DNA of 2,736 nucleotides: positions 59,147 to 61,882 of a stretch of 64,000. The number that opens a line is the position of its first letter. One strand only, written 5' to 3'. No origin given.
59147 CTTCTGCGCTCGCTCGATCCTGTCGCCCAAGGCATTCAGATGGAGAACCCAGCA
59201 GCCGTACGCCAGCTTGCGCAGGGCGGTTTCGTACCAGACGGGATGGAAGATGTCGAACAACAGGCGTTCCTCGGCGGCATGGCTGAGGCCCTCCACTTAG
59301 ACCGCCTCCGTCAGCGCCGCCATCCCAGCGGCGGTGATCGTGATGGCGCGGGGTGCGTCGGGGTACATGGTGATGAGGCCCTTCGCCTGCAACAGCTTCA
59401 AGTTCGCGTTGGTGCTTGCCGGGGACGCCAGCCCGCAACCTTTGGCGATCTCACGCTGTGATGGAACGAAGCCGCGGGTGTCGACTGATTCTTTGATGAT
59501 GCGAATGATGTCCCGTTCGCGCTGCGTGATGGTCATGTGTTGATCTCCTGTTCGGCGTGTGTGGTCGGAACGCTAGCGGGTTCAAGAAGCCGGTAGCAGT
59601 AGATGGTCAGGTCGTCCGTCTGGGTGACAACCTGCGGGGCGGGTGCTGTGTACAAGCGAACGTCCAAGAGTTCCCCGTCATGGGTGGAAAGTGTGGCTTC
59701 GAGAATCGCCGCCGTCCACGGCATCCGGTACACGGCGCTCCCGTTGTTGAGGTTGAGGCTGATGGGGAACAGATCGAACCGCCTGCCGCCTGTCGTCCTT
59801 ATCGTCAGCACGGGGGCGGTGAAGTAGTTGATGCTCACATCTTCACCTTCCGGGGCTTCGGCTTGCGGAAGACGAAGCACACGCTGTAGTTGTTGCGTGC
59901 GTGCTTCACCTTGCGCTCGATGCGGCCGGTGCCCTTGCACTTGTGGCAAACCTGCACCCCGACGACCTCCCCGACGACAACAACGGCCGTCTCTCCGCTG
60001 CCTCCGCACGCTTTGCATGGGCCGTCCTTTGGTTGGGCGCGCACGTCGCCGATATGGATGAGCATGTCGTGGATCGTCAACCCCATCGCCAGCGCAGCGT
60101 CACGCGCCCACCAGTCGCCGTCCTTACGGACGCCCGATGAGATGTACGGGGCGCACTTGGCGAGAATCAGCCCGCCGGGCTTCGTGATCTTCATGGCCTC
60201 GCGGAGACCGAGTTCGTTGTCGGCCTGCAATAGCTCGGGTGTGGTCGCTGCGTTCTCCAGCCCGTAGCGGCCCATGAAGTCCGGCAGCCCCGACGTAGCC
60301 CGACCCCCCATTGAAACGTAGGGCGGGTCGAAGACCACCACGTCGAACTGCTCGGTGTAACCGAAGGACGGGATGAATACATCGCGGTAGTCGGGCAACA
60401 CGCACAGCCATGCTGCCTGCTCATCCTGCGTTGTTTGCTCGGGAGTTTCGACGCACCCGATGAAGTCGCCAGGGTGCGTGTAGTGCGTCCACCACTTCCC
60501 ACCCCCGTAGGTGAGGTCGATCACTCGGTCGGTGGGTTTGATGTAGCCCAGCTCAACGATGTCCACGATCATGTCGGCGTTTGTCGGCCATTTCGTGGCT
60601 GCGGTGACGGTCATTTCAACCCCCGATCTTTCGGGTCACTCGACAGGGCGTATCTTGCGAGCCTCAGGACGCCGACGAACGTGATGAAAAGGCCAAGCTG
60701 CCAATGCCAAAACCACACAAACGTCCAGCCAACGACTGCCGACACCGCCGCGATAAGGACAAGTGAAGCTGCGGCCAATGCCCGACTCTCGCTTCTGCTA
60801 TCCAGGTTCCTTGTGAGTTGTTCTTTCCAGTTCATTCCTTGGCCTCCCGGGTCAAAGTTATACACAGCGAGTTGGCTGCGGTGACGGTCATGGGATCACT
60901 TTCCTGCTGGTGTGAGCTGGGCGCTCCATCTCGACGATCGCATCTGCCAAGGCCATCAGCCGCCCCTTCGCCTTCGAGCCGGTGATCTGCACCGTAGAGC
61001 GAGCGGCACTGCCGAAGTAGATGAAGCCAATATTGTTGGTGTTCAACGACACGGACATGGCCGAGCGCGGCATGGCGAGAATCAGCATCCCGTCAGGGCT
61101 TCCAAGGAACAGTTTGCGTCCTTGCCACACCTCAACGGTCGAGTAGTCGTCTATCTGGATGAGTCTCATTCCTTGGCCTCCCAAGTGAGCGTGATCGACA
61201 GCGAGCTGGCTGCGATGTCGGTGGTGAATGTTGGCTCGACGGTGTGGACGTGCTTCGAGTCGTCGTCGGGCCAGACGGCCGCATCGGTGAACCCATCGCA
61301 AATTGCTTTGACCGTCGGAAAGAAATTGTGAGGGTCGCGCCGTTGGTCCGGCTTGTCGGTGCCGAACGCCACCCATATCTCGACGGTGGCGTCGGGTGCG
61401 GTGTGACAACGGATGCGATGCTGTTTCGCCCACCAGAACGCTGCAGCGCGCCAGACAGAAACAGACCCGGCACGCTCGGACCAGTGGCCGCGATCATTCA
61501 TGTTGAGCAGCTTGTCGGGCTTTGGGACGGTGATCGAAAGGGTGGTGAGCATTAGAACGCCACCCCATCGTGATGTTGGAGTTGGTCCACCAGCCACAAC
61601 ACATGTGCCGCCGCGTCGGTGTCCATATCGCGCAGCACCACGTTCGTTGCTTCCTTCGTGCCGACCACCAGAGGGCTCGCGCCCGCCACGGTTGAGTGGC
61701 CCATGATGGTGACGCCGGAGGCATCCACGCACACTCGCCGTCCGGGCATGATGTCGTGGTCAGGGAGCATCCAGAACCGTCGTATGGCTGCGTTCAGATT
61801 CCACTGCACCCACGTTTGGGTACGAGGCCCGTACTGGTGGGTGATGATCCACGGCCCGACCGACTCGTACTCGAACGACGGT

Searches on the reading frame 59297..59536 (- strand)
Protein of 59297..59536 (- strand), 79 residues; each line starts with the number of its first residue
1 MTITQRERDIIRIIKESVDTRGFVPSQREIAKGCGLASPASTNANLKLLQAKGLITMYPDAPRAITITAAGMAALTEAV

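Call 25: search_dna_similar(query=window:59297-59536:-, collection=phages, mode=protein, max_rows=40, max_evalue=0.001)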
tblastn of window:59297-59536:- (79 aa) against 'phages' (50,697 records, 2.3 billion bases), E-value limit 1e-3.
Records with a match: 23; places in all: 23; records where one place covers at least 80% of the query: 23.
Best place of each record, by identity: <60% 23.
By first word of the organism name: Mycobacterium 6; Listeria 5; Bacteriophage 4; Bacillus 2; Enterobacteria 2; Phage 1; Staphylococcus 1; Enterococcus 1; Psychrobacillus 1.
By host as written in the record: Listeria monocytogenes 5; - 5; Mycobacterium smegmatis mc2 155 2; Mycobacterium sp. 2; Escherichia coli 2; Mycolicobacterium smegmatis mc(2)155 1; Mycolicibacterium smegmatis MC2 155 1; Staphylococcus aureus 1; and 4 more.
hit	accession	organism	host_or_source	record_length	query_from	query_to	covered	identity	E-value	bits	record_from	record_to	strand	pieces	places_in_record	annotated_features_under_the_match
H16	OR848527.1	Listeria phage LM 4-14-1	Listeria monocytogenes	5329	1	67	85%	44.8%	4e-11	62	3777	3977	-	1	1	record has no annotation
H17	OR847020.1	Listeria phage LM 4-11-1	Listeria monocytogenes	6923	1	67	85%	44.8%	4e-11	62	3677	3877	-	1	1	record has no annotation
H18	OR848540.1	Listeria phage LM 4-14-1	Listeria monocytogenes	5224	1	67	85%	44.8%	4e-11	62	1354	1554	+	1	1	record has no annotation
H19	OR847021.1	Listeria phage LM 4-11-1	Listeria monocytogenes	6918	1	67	85%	44.8%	4e-11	62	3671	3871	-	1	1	record has no annotation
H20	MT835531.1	Bacteriophage sp.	human fecal samples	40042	3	74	91%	38.9%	7e-12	64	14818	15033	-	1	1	record has no annotation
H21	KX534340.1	Phage Wrath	human bladder microbiota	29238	3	72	89%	40.0%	5e-9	56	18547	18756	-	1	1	SOS-response repressor and protease LexA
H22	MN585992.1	Mycobacterium phage MaryV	Mycobacterium smegmatis mc2 155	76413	1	68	86%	41.2%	2e-7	52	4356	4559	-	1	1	13: hypothetical protein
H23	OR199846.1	Mycobacterium phage Azrael100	Mycolicobacterium smegmatis mc(2)155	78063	1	68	86%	41.2%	2e-7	52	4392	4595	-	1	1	hypothetical protein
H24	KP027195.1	Mycobacterium phage Cosmo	Mycobacterium smegmatis mc2 155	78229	1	68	86%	41.2%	2e-7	52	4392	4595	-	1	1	13: LexA-like DNA binding domain protein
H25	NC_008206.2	Mycobacterium phage Wildcat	Mycobacterium sp.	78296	1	68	86%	41.2%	2e-7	52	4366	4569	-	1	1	13: hypothetical protein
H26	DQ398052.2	Mycobacterium phage Wildcat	Mycobacterium sp.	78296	1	68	86%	41.2%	2e-7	52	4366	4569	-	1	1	13: hypothetical protein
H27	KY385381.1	Mycobacterium phage EniyanLRS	Mycolicibacterium smegmatis MC2 155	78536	1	68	86%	41.2%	2e-7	52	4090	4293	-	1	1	10: DNA binding protein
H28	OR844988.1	Staphylococcus phage SA 1306 Kay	Staphylococcus aureus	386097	3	69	85%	40.3%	5e-9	56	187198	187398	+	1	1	record has no annotation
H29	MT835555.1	Bacteriophage sp.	human fecal samples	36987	3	72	89%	38.6%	3e-8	54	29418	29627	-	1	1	record has no annotation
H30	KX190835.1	Bacillus phage vB_BtS_BMBtp15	Bacillus thuringiensis BGSC 4AE1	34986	3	72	89%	37.1%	4e-8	53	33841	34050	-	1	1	repressor protein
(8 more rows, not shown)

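Call 47: search_solved_structures(query=window:59297-59536:-, max_evalue=0.01, show_alignments=5)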
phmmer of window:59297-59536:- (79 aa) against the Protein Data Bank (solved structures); distinct sequences matched with E-value up to 0.01: 9.
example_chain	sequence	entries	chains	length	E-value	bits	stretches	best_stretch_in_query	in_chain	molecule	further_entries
8s7g_A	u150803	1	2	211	1.4e-08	37.8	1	3-68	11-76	LexA repressor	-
1lea_A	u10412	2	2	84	9.8e-07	32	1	3-67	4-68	LEXA REPRESSOR DNA BINDING DOMAIN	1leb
1jhh_A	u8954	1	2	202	6.8e-06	29.3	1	3-67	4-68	LEXA REPRESSOR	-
7b5g_A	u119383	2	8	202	6.9e-06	29.3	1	3-67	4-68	LexA repressor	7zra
1jhf_A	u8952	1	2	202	7e-06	29.3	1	3-67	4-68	LEXA REPRESSOR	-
3jso_A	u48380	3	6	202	7e-06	29.2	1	3-67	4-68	LexA repressor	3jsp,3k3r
8trg_I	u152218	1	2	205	7.3e-06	29.2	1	3-67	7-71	LexA repressor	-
7ocj_A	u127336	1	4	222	8.4e-06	29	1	3-67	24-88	LexA repressor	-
3k2z_A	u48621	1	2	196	4.2e-05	26.8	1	1-68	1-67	LexA repressor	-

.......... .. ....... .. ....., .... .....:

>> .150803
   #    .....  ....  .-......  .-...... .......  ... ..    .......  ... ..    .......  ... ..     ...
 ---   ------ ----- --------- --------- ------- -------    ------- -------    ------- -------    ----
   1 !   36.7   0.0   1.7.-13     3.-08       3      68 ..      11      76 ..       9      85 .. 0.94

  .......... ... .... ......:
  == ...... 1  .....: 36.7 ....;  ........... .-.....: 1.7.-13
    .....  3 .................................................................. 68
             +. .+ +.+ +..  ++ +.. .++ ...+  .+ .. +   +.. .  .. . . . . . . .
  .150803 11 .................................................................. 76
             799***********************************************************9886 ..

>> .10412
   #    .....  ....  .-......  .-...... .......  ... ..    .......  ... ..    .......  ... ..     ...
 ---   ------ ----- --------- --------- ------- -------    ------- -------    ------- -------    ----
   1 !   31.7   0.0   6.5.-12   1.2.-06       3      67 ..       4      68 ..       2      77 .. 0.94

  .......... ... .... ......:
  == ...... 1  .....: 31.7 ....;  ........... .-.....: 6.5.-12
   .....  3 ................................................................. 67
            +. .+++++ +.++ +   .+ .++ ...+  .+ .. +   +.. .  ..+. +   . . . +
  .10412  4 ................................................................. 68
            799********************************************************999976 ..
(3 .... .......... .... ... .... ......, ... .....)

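Call 48: find_homologous_proteins(query=window:59297-59536:-, max_evalue=0.001)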
Query window:59297-59536:- (79 aa): 7 proteins with E <= 0.001 among 7 candidates.
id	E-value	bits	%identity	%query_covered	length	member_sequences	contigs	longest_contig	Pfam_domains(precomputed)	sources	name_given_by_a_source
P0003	2.9e-42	158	100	100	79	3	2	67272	PF01726.23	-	-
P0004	6.3e-36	138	91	100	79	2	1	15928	PF01726.23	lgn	-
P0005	3.2e-30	120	79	80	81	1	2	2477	PF01726.23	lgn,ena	-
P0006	5.6e-26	107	71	100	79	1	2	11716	PF01726.23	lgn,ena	-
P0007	4.7e-25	104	71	100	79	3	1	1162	PF01726.23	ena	-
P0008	3.5e-24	101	68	100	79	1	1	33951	PF01726.23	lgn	-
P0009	2.2e-23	99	65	100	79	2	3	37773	PF01726.23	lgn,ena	-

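Call 49: find_encoding_contigs(protein=P0009, flank=10000, max_places=3)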
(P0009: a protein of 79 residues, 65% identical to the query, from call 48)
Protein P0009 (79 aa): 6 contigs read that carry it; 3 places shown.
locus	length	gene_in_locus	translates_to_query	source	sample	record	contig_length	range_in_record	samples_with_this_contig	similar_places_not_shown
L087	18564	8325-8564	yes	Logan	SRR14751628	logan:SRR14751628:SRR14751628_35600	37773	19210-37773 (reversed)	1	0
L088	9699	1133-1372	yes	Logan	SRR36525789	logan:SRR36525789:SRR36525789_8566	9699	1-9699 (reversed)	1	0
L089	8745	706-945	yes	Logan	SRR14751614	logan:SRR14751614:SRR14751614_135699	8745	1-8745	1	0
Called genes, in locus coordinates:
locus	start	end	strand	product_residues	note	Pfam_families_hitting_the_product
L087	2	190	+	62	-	?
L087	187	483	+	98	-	-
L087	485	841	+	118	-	-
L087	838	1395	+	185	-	-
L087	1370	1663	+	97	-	-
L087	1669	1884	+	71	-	-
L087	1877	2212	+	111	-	-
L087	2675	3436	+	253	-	PF04404:ERF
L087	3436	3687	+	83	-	-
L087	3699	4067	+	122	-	PF00436:SSB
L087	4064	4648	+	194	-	PF16473:Rv2179c-like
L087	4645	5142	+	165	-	-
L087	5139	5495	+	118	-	-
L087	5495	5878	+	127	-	-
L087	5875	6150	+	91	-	-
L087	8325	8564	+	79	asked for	PF01726:LexA_DNA_bind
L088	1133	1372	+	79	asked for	PF01726:LexA_DNA_bind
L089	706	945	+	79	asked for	PF01726:LexA_DNA_bind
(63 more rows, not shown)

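Call 50: find_encoding_contigs(protein=P0008, flank=10000, max_places=3)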
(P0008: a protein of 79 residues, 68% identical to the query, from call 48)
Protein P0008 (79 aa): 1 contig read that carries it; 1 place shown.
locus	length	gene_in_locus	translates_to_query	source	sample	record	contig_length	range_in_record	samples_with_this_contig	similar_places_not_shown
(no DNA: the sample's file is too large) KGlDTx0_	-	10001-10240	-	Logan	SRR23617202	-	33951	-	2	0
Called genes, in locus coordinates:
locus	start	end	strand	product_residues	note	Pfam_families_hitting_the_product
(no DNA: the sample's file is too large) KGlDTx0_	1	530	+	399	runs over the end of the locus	PF13522:GATase_6, PF13537:GATase_7 (weak)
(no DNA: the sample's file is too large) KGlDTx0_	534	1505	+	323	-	PF12224:Amidoligase_2 (weak)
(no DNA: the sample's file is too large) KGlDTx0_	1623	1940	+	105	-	-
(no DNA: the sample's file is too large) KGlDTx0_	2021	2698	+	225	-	-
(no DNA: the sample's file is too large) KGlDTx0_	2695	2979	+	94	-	-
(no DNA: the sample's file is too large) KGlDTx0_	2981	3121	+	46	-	-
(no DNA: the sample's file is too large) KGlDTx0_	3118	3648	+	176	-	-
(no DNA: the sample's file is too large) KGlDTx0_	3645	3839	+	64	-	-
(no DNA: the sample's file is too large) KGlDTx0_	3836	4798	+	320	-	-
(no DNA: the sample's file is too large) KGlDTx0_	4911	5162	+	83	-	-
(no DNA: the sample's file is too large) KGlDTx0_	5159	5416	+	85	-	-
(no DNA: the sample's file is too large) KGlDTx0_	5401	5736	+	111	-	-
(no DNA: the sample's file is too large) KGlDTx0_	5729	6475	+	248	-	-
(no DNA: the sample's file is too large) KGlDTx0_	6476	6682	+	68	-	-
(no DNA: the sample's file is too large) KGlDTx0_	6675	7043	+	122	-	PF00436:SSB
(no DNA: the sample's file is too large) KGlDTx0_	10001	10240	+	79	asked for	PF01726:LexA_DNA_bind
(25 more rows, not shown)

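Call 51: find_encoding_contigs(protein=P0004, flank=10000, max_places=3)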
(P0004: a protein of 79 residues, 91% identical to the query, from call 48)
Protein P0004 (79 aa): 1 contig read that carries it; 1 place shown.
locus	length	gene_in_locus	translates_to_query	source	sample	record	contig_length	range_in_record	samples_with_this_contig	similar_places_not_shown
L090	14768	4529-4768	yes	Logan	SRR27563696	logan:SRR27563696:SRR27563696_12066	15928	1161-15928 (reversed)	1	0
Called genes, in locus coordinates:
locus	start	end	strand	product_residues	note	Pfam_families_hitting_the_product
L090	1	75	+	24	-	?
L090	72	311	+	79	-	-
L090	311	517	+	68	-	-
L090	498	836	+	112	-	-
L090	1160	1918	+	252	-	PF04404:ERF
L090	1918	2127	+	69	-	-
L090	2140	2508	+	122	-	PF00436:SSB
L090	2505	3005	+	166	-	-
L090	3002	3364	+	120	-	-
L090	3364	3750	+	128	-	-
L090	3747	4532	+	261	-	-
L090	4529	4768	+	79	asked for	PF01726:LexA_DNA_bind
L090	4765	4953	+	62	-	-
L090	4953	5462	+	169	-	-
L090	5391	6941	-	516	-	PF03237:Terminase_6N (faint), PF17289:Terminase_6C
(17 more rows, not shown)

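Call 63: find_related_loci(query=A1, collection=genome_contigs, flank=1500)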
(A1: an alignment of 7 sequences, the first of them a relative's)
Query A1 (79 aa) in genome_contigs; peptide patterns used: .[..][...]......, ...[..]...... (x = any residue, [..] = any of these).
23 stretches matched a pattern; 10 encode a relative of the query (tblastn E <= 1e-3); 10 distinct loci.
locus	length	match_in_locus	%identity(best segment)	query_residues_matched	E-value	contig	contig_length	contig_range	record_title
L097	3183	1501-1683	43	4-68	8e-13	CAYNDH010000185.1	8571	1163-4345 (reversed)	MAG TPA_asm: uncultured Anaerolineaceae bacterium isolate SRP220891_co3_471 genome assembly, contig: NODE_14215_length_8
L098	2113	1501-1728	32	1-76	5e-11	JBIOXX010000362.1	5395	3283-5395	MAG: bacterium isolate MAG045 k127_4926870, whole genome shotgun sequence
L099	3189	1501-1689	43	2-68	2e-10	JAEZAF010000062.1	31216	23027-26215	MAG: Chloroflexota bacterium isolate OH_CBrB_139 k127_1585718, whole genome shotgun sequence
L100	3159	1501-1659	36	3-55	4e-8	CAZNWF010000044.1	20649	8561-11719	MAG TPA_asm: uncultured Geobacter sp. isolate SRP220891_co4_31 genome assembly, contig: NODE_4351_length_20649_cov_18.84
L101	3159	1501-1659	36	3-55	4e-8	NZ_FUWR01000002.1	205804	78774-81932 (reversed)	Trichlorobacter thiogenes strain ATCC BAA-34, whole genome shotgun sequence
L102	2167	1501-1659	36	3-55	6e-8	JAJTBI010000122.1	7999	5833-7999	MAG: Geobacteraceae bacterium isolate MS_R1_2 NODE_1633_length_7999_cov_4.144260, whole genome shotgun sequence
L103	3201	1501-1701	36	3-69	2e-10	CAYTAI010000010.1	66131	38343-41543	MAG TPA_asm: uncultured Verrucomicrobiota bacterium isolate SRP290908_co1_50 genome assembly, contig: NODE_408_length_66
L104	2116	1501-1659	34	3-55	3e-7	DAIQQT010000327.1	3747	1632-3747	MAG TPA_asm: Trichlorobacter sp. isolate CTOTU29515 NODE_14058_length_3747_cov_7.103738, whole genome shotgun sequence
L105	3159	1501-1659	34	3-55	5e-7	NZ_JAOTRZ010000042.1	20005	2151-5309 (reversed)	MAG: Trichlorobacter sp. isolate MAG11 5109_A_contig_425, whole genome shotgun sequence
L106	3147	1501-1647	44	20-64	6e-5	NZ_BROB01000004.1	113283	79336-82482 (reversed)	Levilactobacillus humaensis strain 213-9(3) contig4, whole genome shotgun sequence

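Call 82: get_annotated_region(hit=H25, flank=4300)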
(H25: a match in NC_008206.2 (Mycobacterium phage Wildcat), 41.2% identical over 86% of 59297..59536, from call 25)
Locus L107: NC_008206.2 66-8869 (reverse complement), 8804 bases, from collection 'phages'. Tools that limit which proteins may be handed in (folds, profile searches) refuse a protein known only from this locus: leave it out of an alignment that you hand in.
description: Mycobacteriophage Wildcat, complete genome.
organism: Mycobacterium phage Wildcat (NCBI taxid 373415)
taxonomy: Viruses; Duplodnaviria; Heunggongvirae; Uroviricota; Caudoviricetes; Vilmaviridae; Wildcatvirus; Mycobacterium virus Wildcat
host: Mycobacterium sp.; source: -; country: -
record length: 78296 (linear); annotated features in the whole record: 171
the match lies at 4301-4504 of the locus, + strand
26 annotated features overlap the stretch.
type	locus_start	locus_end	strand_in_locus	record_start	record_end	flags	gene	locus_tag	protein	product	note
CDS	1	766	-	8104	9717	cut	26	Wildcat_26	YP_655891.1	hypothetical protein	-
CDS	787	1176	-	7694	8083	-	25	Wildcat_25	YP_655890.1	terminase small subunit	-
CDS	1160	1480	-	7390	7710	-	24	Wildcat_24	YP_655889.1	hypothetical protein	-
CDS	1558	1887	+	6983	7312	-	23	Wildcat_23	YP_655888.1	hypothetical protein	-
CDS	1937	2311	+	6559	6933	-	22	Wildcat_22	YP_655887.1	hypothetical protein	-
CDS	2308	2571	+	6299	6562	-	21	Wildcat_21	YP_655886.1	hypothetical protein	-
CDS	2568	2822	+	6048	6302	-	20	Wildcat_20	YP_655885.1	hypothetical protein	-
CDS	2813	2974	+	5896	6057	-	19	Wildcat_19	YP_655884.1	hypothetical protein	-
CDS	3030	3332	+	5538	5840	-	18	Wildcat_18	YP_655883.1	hypothetical protein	-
CDS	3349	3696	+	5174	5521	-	17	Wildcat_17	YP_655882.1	hypothetical protein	-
CDS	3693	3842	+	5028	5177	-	16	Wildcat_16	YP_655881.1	hypothetical protein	-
CDS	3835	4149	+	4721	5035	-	15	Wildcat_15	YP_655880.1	hypothetical protein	-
CDS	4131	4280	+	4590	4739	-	14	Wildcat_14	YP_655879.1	hypothetical protein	-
CDS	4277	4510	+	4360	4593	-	13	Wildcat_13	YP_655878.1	hypothetical protein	-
CDS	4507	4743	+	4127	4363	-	12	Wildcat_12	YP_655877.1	hypothetical protein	-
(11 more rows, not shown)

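Call 87: search_protein_representatives(protein=P0003)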
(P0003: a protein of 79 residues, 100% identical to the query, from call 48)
Query: 79 residues. Proteins with E-value up to 0.001 (for the whole library): 2186; up to 1e-10: 12; up to 1e-30: 0. The best 150 are listed.
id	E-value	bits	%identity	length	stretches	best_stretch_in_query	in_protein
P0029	2.7e-16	74.8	36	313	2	2-67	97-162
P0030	1.9e-15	72.2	35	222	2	3-70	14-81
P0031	2.5e-15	71.8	39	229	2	2-70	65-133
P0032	4.6e-15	70.9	51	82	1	4-79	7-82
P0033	2.2e-14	68.8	51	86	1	10-79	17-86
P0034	4.6e-14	67.8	33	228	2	3-78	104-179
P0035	1.5e-13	66.2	37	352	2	2-70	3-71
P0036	2.1e-12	62.5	35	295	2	3-67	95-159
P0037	4.6e-12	61.4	37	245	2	3-58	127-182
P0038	2.1e-11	59.4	29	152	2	3-73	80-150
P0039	5.7e-11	58.0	45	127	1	3-73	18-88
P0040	7.2e-11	57.7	29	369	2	5-69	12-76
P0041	1.2e-10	57.0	33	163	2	3-71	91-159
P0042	1.3e-10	56.9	38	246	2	3-67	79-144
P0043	1.8e-10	56.4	36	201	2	4-60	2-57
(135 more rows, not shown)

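Call 89: find_related_loci(query=A2, collection=viral_contigs, flank=3000)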
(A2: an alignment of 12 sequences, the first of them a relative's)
Query A2 (79 aa) in viral_contigs; peptide patterns used: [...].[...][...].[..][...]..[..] (x = any residue, [..] = any of these).
228 stretches matched a pattern; 64 encode a relative of the query (tblastn E <= 1e-3); 64 distinct loci.
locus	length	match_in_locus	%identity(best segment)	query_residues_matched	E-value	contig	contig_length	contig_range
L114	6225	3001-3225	48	5-79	4e-21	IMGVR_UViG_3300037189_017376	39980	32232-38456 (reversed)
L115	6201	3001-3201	43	5-71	7e-15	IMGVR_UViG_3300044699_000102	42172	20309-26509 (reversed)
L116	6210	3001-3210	44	10-79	1e-13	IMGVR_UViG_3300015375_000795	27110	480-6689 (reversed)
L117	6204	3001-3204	41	3-70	5e-13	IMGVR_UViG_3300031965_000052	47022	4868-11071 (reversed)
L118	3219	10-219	40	3-72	9e-13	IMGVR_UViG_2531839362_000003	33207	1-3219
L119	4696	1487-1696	40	3-72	1e-12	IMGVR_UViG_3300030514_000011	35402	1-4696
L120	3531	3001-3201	40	1-67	5e-12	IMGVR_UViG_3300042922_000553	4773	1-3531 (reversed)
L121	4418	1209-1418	39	3-72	4e-12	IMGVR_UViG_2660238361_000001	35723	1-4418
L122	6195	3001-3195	38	3-67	4e-12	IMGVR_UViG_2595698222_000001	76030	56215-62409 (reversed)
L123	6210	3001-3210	39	3-72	5e-12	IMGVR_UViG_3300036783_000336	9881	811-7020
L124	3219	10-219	37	3-72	7e-12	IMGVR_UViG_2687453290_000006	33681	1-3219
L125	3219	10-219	37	3-72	7e-12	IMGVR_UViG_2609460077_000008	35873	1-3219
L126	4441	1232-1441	37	3-72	1e-11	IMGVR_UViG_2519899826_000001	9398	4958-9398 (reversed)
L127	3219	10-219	37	3-72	3e-11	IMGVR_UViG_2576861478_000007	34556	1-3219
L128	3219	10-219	37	3-72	3e-11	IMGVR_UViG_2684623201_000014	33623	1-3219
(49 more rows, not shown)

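Call 124: find_encoding_contigs(protein=P0032, flank=10000, max_places=2)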
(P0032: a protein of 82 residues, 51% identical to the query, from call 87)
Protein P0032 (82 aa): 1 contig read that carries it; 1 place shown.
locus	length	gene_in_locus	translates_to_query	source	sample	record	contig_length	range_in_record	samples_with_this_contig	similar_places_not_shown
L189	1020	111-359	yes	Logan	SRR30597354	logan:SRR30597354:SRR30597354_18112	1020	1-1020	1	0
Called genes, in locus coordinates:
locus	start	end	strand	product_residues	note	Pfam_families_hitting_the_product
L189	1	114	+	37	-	?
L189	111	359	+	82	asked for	PF01726:LexA_DNA_bind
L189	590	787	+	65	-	-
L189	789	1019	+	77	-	?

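Call 125: find_encoding_contigs(protein=P0033, flank=10000, max_places=2)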
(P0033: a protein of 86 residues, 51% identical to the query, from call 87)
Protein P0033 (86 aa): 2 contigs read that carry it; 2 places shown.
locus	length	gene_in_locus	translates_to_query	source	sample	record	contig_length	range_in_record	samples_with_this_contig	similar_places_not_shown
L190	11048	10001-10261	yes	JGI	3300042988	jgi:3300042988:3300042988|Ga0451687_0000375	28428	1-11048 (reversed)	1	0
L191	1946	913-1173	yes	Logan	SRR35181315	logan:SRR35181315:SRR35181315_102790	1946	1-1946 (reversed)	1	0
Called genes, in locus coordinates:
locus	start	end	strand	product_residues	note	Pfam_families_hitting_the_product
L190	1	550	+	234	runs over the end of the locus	-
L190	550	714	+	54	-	-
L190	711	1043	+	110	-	-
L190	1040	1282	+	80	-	-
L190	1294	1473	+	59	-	-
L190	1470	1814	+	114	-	-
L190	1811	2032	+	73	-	-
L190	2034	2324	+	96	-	-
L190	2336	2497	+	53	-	-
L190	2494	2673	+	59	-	-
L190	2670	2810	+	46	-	-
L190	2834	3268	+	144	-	-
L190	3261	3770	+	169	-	-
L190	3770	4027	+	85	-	-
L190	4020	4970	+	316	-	-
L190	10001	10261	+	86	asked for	PF01726:LexA_DNA_bind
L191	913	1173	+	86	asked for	PF01726:LexA_DNA_bind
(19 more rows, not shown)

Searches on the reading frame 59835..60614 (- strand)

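Call 38: search_protein_families(library=phrogs, proteins=[window:59835-60614:-], max_evalue=0.001)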
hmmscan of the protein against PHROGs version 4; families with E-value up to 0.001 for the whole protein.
window:59835-60614:- (259 aa): 5 families
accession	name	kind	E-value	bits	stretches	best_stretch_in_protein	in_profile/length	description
phrog_24333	-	other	2.4e-07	31.4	1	12-159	40-170/238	DNA methyltransferase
phrog_8027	-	unknown function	0.00024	22.3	1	200-242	8-49/153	-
phrog_954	-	other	0.00046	20.5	1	87-153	108-166/229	DNA methyltransferase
phrog_8897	-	unknown function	0.00055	21.3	1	199-234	85-117/119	-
phrog_6060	-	transcription regulation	0.00099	20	0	199-230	15-47/61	anti-termination protein Q-like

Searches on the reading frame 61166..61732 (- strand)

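Call 38: search_protein_families(library=phrogs, proteins=[window:61166-61732:-], max_evalue=0.001)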
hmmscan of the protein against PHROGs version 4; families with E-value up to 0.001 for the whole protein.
window:61166-61732:- (188 aa): 3 families
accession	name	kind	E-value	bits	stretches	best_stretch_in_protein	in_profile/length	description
phrog_34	-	DNA, RNA and nucleotide metabolism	7.5e-19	69.4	1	54-183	64-192/259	RusA-like Holliday junction resolvase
phrog_1682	-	DNA, RNA and nucleotide metabolism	6.1e-07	30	1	121-182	81-142/387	RusA-like Holliday junction resolvase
phrog_9203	-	DNA, RNA and nucleotide metabolism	1.4e-06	29.4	1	77-162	65-145/169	RusA-like Holliday junction resolvase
